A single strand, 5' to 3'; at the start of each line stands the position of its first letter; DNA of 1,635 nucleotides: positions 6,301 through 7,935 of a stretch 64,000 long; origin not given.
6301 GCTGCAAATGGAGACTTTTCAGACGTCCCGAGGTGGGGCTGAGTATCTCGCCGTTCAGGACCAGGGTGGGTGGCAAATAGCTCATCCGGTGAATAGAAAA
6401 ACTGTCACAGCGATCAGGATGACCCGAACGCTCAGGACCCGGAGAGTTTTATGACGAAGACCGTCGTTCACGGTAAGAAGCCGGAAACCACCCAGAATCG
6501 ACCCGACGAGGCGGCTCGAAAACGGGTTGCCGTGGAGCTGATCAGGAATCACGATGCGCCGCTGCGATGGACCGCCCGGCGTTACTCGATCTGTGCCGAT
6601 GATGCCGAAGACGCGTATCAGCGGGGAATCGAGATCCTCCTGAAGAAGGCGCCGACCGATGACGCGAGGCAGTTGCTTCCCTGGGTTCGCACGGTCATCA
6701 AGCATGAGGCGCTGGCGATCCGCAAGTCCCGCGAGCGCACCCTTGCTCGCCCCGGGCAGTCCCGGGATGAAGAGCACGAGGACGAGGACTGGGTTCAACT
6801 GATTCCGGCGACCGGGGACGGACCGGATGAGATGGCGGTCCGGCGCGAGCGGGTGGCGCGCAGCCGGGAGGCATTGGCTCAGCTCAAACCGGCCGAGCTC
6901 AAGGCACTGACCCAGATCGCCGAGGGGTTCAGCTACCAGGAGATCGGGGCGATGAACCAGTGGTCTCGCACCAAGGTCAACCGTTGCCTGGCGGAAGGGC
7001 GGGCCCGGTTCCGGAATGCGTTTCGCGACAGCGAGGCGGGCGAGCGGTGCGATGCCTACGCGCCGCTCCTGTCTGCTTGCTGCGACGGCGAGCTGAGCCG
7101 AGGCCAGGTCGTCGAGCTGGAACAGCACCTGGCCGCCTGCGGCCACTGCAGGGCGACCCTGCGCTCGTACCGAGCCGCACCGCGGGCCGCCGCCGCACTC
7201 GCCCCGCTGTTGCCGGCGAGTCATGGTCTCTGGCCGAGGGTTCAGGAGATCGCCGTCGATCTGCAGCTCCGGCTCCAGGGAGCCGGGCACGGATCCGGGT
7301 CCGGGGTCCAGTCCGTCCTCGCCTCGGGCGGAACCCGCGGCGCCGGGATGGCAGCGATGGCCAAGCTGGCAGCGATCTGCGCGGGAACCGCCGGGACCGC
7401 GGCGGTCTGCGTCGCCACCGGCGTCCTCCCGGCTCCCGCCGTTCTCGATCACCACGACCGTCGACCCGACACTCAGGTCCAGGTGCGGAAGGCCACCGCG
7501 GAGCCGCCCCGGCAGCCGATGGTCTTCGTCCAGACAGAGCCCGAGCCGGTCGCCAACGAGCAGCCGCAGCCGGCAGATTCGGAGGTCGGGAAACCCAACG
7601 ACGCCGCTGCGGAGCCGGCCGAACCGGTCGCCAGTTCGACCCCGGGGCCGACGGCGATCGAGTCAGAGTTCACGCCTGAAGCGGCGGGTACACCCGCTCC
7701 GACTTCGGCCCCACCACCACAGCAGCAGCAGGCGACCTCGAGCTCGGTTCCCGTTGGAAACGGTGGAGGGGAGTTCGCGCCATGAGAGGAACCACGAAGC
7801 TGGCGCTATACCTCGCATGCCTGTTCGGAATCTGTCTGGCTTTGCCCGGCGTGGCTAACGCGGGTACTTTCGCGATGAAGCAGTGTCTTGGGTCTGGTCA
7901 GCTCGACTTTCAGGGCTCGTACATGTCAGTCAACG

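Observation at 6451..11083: Single-polypeptide ECF sigma / ZAS anti-sigma / TM fusion coupled to a giant Ig-like surface protein and a small anchored protein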

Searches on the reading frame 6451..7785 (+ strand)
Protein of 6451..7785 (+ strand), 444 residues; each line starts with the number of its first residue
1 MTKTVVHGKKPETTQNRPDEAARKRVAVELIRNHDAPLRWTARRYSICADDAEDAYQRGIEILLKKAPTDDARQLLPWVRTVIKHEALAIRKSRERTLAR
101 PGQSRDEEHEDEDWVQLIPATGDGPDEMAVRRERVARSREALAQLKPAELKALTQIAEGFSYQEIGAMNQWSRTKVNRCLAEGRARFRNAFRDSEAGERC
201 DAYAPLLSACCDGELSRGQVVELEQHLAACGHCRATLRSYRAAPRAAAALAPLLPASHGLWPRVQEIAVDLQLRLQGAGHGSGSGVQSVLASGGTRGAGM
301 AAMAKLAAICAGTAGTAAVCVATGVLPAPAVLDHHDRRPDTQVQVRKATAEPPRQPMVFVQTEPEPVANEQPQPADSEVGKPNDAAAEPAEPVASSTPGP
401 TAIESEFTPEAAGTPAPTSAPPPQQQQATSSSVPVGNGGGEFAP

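Call 3: search_protein_families(library=pfam, proteins=[window:6451-7785:+], max_evalue=1)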
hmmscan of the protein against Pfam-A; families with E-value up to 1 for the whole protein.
window:6451-7785:+ (444 aa): 3 families
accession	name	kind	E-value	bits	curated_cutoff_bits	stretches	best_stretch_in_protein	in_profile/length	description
PF04542.20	Sigma70_r2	-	2.1e-06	27.8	24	1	30-96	1-70/71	Sigma-70 region 2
PF13490.11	zf-HC2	-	3.4e-06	27.5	22.2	1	200-234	1-35/35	Putative zinc-finger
PF08281.18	Sigma70_r4_2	-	0.014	15.5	25.7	1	139-186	5-53/54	Sigma-70, region 4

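Call 4: search_protein_families(library=ncbifam, proteins=[window:6451-7785:+], max_evalue=1)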
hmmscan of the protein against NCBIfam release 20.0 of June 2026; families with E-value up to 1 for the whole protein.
window:6451-7785:+ (444 aa): 22 families
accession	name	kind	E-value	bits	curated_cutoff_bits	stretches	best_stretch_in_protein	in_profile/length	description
TIGR02937.1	sigma70-ECF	superfamily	6e-13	48.7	42.9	1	29-190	5-164/165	sigma-70 family RNA polymerase sigma factor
TIGR02984.1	Sig-70_plancto1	subfamily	9.1e-06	25.4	183.75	1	78-190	67-187/189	RNA polymerase sigma-70 factor, Planctomycetaceae-specific subfamily 1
NF009185.0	PRK12533.1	equivalog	1.2e-05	25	248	1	11-194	15-196/231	RNA polymerase sigma factor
NF058625.1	sigma_PG0214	equivalog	3.6e-05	23.5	130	1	41-194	20-164/170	GFO_1088 family ECF-type sigma factor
NF052368.1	antisigmaE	subfamily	0.0001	22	50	1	199-235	3-39/48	anti-sigma factor family protein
TIGR02985.1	Sig70_bacteroi1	subfamily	0.00036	20.8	126.4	1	32-190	8-161/162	RNA polymerase sigma-70 factor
NF005448.0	PRK07037.1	equivalog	0.00062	19.4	190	1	28-189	15-169/186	RNA polymerase factor sigma-70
TIGR03988.1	antisig_RsrA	equivalog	0.0025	17.9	62.5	1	200-235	2-37/77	mycothiol system anti-sigma-R factor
NF006147.0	PRK08295.1-4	equivalog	0.0044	16.6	212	1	109-173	116-182/201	RNA polymerase factor sigma-70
TIGR02989.1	Sig-70_gvs1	subfamily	0.0072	16.3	124.55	1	28-97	4-74/158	RNA polymerase sigma-70 factor, Rhodopirellula/Verrucomicrobium family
NF007219.0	PRK09639.1-4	subfamily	0.018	15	276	1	126-195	105-174/176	RNA polymerase sigma factor SigX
TIGR02859.1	spore_sigH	equivalog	0.026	14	294.8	0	123-167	128-173/198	RNA polymerase sporulation sigma factor SigH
TIGR03001.1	Sig-70_gmx1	subfamily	0.04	13.3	154.6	1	75-192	97-210/244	RNA polymerase sigma-70 factor, Myxococcales family 1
TIGR02950.1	SigM_subfam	subfamily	0.062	13.1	147.95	1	132-189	98-156/159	RNA polymerase sigma factor, SigM family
NF007225.0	PRK09643.1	equivalog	0.066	12.9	190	1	28-198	30-189/204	RNA polymerase sigma factor SigM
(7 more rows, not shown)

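Call 6: find_homologous_proteins(query=window:6451-7785:+)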
Query window:6451-7785:+ (444 aa): 2911 proteins with E <= 0.001 among 8000 candidates; the best 120 are listed.
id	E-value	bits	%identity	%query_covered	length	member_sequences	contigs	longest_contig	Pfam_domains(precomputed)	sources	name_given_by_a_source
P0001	2.2e-290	981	100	100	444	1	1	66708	PF13490.12,PF04542.21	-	-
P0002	1.4e-199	682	70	100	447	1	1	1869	PF13490.12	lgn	-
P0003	2.1e-198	678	71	100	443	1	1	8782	PF13490.12,PF04542.21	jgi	jgi:RNA polymerase sigma factor (sigma-70 family)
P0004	8.7e-198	676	72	100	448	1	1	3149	PF13490.12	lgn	-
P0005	3.7e-197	674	68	100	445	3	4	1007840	PF04542.21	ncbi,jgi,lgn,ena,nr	ncbi:MAG: sigma-70 family RNA polymerase sigma factor [Solirubrobacterales bacterium]|nr:sigma-70 fa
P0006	1.9e-196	671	71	100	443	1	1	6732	PF13490.12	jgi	jgi:RNA polymerase sigma factor (sigma-70 family)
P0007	1.1e-195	669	68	100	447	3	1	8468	-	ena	-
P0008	3.2e-195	667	68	100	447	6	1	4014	PF13490.12,PF04542.21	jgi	-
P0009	7.3e-195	666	70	100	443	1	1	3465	PF13490.12,PF04542.21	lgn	-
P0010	8.6e-192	656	72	96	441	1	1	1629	PF13490.12,PF04542.21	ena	-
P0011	1.1e-191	656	69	100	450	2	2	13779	PF13490.12,PF04542.21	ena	-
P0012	2.1e-191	655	68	100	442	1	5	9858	PF13490.12,PF04542.21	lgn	-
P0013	1.0e-190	653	69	98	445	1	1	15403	PF13490.12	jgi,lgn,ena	-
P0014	3.2e-190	651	70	100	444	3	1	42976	PF13490.12,PF04542.21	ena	-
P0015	3.6e-190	651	68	100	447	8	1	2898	PF13490.12,PF04542.21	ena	-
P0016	1.4e-189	649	68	100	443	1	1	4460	PF13490.12,PF04542.21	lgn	-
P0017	1.5e-189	649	66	100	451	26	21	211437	PF13490.12,PF04542.21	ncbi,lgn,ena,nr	ncbi:MAG TPA: sigma-70 family RNA polymerase sigma factor [Solirubrobacterales bacterium]|nr:sigma-7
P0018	3.7e-188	644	67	100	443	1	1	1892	PF13490.12,PF04542.21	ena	-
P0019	1.2e-180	619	68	96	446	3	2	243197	PF13490.12,PF04542.21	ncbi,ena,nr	ncbi:MAG: sigma-70 family RNA polymerase sigma factor [Thermoleophilales bacterium]|nr:sigma-70 fami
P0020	1.5e-180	619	68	100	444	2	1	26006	PF13490.12,PF04542.21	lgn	-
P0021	5.7e-180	617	66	97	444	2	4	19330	PF13490.12,PF04542.21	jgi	jgi:RNA polymerase sigma factor (sigma-70 family)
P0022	6.6e-179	614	66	97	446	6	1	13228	PF13490.12,PF04542.21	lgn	-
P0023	2.6e-178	612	64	99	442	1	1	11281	PF13490.12,PF04542.21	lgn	-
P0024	4.1e-178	611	66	100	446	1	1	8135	PF13490.12,PF04542.21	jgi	-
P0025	1.4e-177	609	65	100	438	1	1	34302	PF13490.12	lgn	-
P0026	3.7e-176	605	65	100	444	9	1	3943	PF13490.12,PF04542.21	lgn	-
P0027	5.6e-174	597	66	100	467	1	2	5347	PF13490.12,PF04542.21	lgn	-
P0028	1.3e-173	596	65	100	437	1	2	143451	PF13490.12,PF04542.21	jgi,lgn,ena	-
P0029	8.4e-173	594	64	100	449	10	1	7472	PF13490.12,PF04542.21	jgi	-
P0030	3.9e-169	581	62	98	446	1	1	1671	PF13490.12,PF04542.21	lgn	-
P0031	1.3e-167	576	61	100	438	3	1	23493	PF04542.21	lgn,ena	-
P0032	1.2e-166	573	61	100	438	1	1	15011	PF13490.12,PF04542.21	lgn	-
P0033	1.3e-166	573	62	100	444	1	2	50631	PF13490.12,PF04542.21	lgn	-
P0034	3.3e-166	572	60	100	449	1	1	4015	PF13490.12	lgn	-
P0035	1.9e-160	553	61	100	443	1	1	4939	PF13490.12,PF04542.21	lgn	-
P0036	3.8e-159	549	60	100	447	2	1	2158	PF13490.12,PF04542.21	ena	-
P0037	6.1e-159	548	62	95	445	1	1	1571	PF13490.12,PF04542.21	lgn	-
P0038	1.7e-158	546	58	95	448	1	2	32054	PF13490.12,PF04542.21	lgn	-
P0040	7.5e-156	538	60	96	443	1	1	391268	PF13490.12,PF04542.21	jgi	jgi:RNA polymerase sigma factor (sigma-70 family)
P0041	3.8e-154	532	63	96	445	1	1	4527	PF04542.21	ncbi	-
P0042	4.5e-154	532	60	96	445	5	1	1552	PF04542.21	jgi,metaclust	metaclust:\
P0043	1.9e-153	530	61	91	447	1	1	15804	PF13490.12,PF04542.21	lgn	-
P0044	2.1e-153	530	61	89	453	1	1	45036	PF13490.12,PF04542.21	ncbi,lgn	ncbi:MAG: sigma-70 family RNA polymerase sigma factor [Solirubrobacterales bacterium]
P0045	4.5e-153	529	60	96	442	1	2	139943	PF13490.12,PF04542.21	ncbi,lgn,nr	ncbi:MAG: sigma-70 family RNA polymerase sigma factor [Thermoleophilia bacterium]|nr:sigma-70 family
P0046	9.0e-153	528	61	89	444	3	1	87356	PF13490.12,PF04542.21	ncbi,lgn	-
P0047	1.6e-152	527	63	89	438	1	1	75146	PF13490.12,PF04542.21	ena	-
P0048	8.4e-152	524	59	89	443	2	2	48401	PF13490.12,PF08281.19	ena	-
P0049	3.0e-151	523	62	88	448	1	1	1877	PF13490.12,PF04542.21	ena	-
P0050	5.5e-151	522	61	89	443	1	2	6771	PF13490.12,PF04542.21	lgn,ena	-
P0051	1.1e-150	521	64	89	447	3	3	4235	PF13490.12,PF04542.21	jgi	jgi:RNA polymerase sigma factor (sigma-70 family)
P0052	3.8e-150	519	62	89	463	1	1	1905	PF13490.12,PF04542.21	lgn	-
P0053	4.7e-150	519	60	90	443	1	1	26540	PF04542.21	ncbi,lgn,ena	-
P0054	7.3e-150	518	61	95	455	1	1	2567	PF13490.12,PF04542.21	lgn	-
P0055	9.2e-150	518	59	96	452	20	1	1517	PF13490.12,PF04542.21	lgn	-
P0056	1.5e-149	517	59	96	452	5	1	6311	PF13490.12,PF04542.21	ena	-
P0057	2.3e-149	516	60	96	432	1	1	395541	PF13490.12,PF04542.21,PF08281.19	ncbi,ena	-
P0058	4.4e-149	515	62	85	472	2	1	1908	PF13490.12,PF04542.21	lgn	-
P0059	4.9e-149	515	60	89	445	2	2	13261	PF04542.21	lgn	-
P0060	8.2e-149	514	60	89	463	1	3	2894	PF13490.12,PF04542.21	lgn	-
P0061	2.9e-148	513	59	96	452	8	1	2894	PF13490.12,PF04542.21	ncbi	-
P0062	2.9e-147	509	60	89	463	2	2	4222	PF13490.12,PF04542.21,PF08281.19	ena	-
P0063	3.2e-147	509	60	95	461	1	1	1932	PF13490.12,PF04542.21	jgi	-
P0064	5.3e-147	509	57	96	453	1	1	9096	PF13490.12,PF04542.21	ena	-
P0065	1.1e-145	504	56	94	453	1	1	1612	PF13490.12,PF04542.21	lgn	-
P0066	1.9e-145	503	59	93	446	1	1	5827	PF13490.12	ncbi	-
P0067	2.4e-145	503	68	71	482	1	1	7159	PF13490.12,PF04542.21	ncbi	-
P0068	3.3e-145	503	60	92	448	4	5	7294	PF13490.12,PF04542.21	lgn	-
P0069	5.2e-145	502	60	89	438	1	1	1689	PF13490.12,PF04542.21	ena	-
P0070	5.6e-145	502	60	89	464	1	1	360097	PF13490.12,PF04542.21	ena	-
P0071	1.6e-144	500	58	95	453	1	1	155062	PF13490.12,PF04542.21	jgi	jgi:RNA polymerase sigma factor (sigma-70 family)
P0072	1.7e-144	500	57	95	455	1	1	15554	PF13490.12,PF04542.21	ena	-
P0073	2.9e-144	499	58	97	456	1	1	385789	PF13490.12,PF04542.21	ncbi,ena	-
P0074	3.1e-144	499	60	91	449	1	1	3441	PF13490.12,PF04542.21,PF08281.19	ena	-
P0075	3.2e-144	499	60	91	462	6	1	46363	PF04542.21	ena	-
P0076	5.3e-144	499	59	87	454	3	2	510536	PF13490.12,PF04542.21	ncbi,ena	-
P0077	8.1e-144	498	63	78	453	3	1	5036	PF13490.12,PF04542.21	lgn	-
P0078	9.1e-144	498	60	90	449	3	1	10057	PF13490.12,PF04542.21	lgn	-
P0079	2.1e-143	497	58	98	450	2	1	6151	PF13490.12,PF04542.21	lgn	-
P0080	5.1e-143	495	59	95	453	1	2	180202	PF13490.12,PF04542.21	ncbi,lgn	-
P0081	5.5e-143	495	59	92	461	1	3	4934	PF04542.21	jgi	jgi:RNA polymerase sigma factor (sigma-70 family)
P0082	1.1e-142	494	59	95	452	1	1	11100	PF13490.12,PF04542.21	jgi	jgi:RNA polymerase sigma factor (sigma-70 family)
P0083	1.2e-142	494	59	95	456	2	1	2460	PF13490.12,PF04542.21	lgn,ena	-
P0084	1.3e-142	494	57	87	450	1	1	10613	PF13490.12,PF04542.21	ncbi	-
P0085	1.8e-142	494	55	95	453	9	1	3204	PF13490.12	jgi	jgi:RNA polymerase sigma factor (sigma-70 family)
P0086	2.0e-142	493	58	92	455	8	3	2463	PF13490.12,PF04542.21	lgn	-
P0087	2.2e-142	493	57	97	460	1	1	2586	PF13490.12,PF04542.21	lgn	-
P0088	2.3e-142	493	66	75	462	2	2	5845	PF13490.12,PF04542.21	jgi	jgi:RNA polymerase sigma factor (sigma-70 family)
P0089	2.8e-142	493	60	95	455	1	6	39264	PF13490.12,PF04542.21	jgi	jgi:RNA polymerase sigma factor (sigma-70 family)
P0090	3.3e-142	493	61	91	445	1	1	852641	PF13490.12,PF04542.21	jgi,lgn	-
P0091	8.4e-142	491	64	83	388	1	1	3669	PF13490.12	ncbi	ncbi:MAG: sigma-70 family RNA polymerase sigma factor, partial [Solirubrobacterales bacterium]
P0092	1.8e-141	490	58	95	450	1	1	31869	PF13490.12,PF04542.21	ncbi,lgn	ncbi:MAG: sigma-70 family RNA polymerase sigma factor [Solirubrobacterales bacterium]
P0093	3.8e-141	489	60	86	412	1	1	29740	PF13490.12,PF04542.21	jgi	jgi:RNA polymerase sigma factor (sigma-70 family)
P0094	4.9e-141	489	58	91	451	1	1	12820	PF13490.12,PF04542.21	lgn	-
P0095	1.5e-140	487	59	95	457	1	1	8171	PF13490.12,PF04542.21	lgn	-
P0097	6.3e-140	485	58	90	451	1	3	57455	PF13490.12,PF04542.21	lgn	-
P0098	7.7e-140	485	58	93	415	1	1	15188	PF13490.12,PF04542.21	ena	-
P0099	7.7e-140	485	60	89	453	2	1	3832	PF13490.12,PF04542.21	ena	-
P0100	8.6e-140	485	59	95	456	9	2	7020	PF04542.21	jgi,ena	-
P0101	6.8e-138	479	57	98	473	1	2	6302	PF13490.12,PF04542.21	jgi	jgi:RNA polymerase sigma factor (sigma-70 family)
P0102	7.8e-138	478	59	95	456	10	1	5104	PF04542.21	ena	-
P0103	1.8e-137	477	57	95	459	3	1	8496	PF13490.12,PF04542.21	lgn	-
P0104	4.0e-137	476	58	95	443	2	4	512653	PF13490.12,PF04542.21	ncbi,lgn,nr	ncbi:MAG: sigma-70 family RNA polymerase sigma factor [Solirubrobacterales bacterium]|nr:sigma-70 fa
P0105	3.8e-136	473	56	90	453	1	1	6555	PF13490.12,PF04542.21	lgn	-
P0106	7.7e-135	468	69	61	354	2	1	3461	PF13490.12,PF04542.21,PF08281.19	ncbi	ncbi:MAG: sigma-70 family RNA polymerase sigma factor, partial [Solirubrobacterales bacterium]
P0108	4.8e-132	459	56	89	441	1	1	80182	PF13490.12,PF04542.21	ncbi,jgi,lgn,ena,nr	ncbi:MAG TPA: sigma-70 family RNA polymerase sigma factor [Solirubrobacterales bacterium]|nr:sigma-7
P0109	1.9e-131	457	58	88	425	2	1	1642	PF13490.12,PF04542.21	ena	-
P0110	3.8e-131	456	60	84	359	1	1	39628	PF13490.12,PF04542.21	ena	-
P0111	6.0e-129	449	59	83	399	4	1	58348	PF13490.12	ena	-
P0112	1.2e-123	432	64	73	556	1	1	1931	PF13490.12,PF04542.21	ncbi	-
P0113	2.8e-123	430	57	72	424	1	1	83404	PF13490.12,PF04542.21,PF08281.19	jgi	jgi:RNA polymerase sigma factor (sigma-70 family)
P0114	1.3e-122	428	53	85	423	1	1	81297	PF13490.12,PF04542.21,PF08281.19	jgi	jgi:RNA polymerase sigma factor (sigma-70 family)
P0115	8.5e-122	425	53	85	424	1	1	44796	PF13490.12,PF04542.21,PF08281.19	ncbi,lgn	ncbi:MAG TPA: sigma-70 family RNA polymerase sigma factor [Solirubrobacterales bacterium]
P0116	1.5e-121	425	53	87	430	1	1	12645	PF13490.12,PF04542.21,PF08281.19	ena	-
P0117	2.0e-121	424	52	85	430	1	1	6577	PF13490.12,PF04542.21,PF08281.19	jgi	jgi:RNA polymerase sigma factor (sigma-70 family)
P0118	3.6e-120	420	56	72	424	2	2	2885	PF13490.12,PF04542.21,PF08281.19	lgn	-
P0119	2.9e-118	414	58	73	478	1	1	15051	PF04542.21,PF08281.19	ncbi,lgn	-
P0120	3.1e-118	414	50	81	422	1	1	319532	PF13490.12,PF04542.21,PF08281.19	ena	-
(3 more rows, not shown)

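Call 8: find_related_loci(query=window:6451-7785:+, collection=genome_contigs, flank=8000)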
Query window:6451-7785:+ (444 aa) in genome_contigs; peptide patterns used: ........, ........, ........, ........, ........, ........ (x = any residue, [..] = any of these).
351 stretches matched a pattern; 134 encode a relative of the query (tblastn E <= 1e-3); the best 80 are kept; 80 distinct loci.
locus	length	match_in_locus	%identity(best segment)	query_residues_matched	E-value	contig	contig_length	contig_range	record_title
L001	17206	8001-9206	59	7-415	6e-123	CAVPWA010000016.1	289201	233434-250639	MAG: uncultured Solirubrobacterales bacterium isolate MFD09964.bin.1.97 genome assembly, contig: contig_717, whole genom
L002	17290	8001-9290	58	13-444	6e-115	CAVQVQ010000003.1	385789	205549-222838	MAG: uncultured Solirubrobacterales bacterium isolate MFD09964.bin.1.317 genome assembly, contig: contig_4632, whole gen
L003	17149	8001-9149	59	28-414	2e-114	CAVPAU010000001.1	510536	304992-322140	MAG: uncultured Solirubrobacterales bacterium isolate MFD09779.bin.2.245 genome assembly, contig: contig_13865, whole ge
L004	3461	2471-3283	69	19-290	6e-113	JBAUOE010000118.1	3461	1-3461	MAG: Solirubrobacterales bacterium isolate MFD05593_ilm_asm_bin11 k127_10884, whole genome shotgun sequence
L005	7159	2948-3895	68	21-337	3e-108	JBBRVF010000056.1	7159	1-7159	MAG: Solirubrobacterales bacterium isolate La3_metabat2.098 La3_metabat2.098_K_3376672_L_7159_cov_95.0000, whole genome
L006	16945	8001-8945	57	12-333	2e-104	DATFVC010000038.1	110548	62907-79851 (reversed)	MAG TPA_asm: Solirubrobacterales bacterium isolate SMAG_U9454 k141_950075, whole genome shotgun sequence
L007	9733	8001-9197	50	24-423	3e-98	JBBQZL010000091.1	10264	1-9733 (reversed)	MAG: Solirubrobacterales bacterium isolate Co_metawrap_2219 Cmw_2219_k141_16470306_length_10264_cov_9.0000, whole genome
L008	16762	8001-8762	67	39-296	3e-97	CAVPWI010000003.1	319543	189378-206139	MAG: uncultured Solirubrobacterales bacterium isolate MFD09964.bin.1.283 genome assembly, contig: contig_14830, whole ge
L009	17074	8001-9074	53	10-373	6e-94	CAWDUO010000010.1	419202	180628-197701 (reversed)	MAG: uncultured Solirubrobacterales bacterium isolate MFD05442.bin.2.195 genome assembly, contig: contig_8607, whole gen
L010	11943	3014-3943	62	20-329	2e-93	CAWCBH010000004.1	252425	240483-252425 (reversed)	MAG: uncultured Actinomycetes bacterium isolate MFD05454.bin.2.247 genome assembly, contig: contig_32317, whole genome s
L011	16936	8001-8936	57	20-338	1e-92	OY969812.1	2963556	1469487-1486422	MAG: uncultured Solirubrobacterales bacterium isolate MFD06298.bin.c.1 genome assembly, chromosome: 1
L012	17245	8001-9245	48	12-444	7e-92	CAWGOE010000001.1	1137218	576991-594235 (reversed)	MAG: uncultured Solirubrobacterales bacterium isolate MFD05567.bin.1.281 genome assembly, contig: contig_12739, whole ge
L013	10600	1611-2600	54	21-353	6e-91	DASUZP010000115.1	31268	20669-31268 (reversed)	MAG TPA_asm: Solirubrobacterales bacterium isolate SMAG_U1926 k141_1779342, whole genome shotgun sequence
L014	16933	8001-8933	60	18-331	6e-91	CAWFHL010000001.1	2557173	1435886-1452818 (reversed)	MAG: uncultured Actinomycetes bacterium isolate MFD04944.bin.2.165 genome assembly, contig: contig_11167, whole genome s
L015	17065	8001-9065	53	21-382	1e-90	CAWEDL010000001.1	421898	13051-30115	MAG: uncultured Solirubrobacterales bacterium isolate MFD03602.bin.3.245 genome assembly, contig: contig_1732, whole gen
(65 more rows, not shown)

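Call 25: search_solved_structures(query=window:6451-7785:+, max_evalue=0.01, show_alignments=2)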
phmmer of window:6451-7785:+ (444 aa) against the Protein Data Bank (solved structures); distinct sequences matched with E-value up to 0.01: 0.

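Call 41: predict_structure(alignment_id=A1)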
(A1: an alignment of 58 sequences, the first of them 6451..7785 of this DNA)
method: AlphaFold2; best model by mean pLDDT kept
length: 444 residues; sequences in the alignment: 58
mean_pLDDT: 70.3   pTM: 0.39
mean pLDDT of the five models: 70.3, 70.2, 69.8, 68.8, 66.9
residues with pLDDT >= 90: 143; 70-90: 84; 50-70: 70; < 50: 147
segments of 3 or more residues with pLDDT < 50: 1-13, 102-111, 281-303, 305-345, 368-396, 403-406, 410-422, 425-430, 437-439
pLDDT, mean of each block of 10 residues (from residue 1): 42 61 96 98 97 98 96 97 98 83 48 61 82 85 94 96 98 97 93 83 91 94 87 84 77 58 77 69 41 41 48 43 44 44 52 66 52 44 44 51 49 43 46 52 53
secondary structure, 60 per line:
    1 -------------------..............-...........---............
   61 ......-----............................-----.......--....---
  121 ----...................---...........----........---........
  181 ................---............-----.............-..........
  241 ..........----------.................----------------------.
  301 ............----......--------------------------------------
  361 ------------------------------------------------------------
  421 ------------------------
elements in order: H20-33 H35-45 H49-66 H72-99 H105-111 H114-117 H125-143 H147-157 H162-169 H173-196 H200-211 H217-229 H231-250 H261-277 H300-312 H317-322
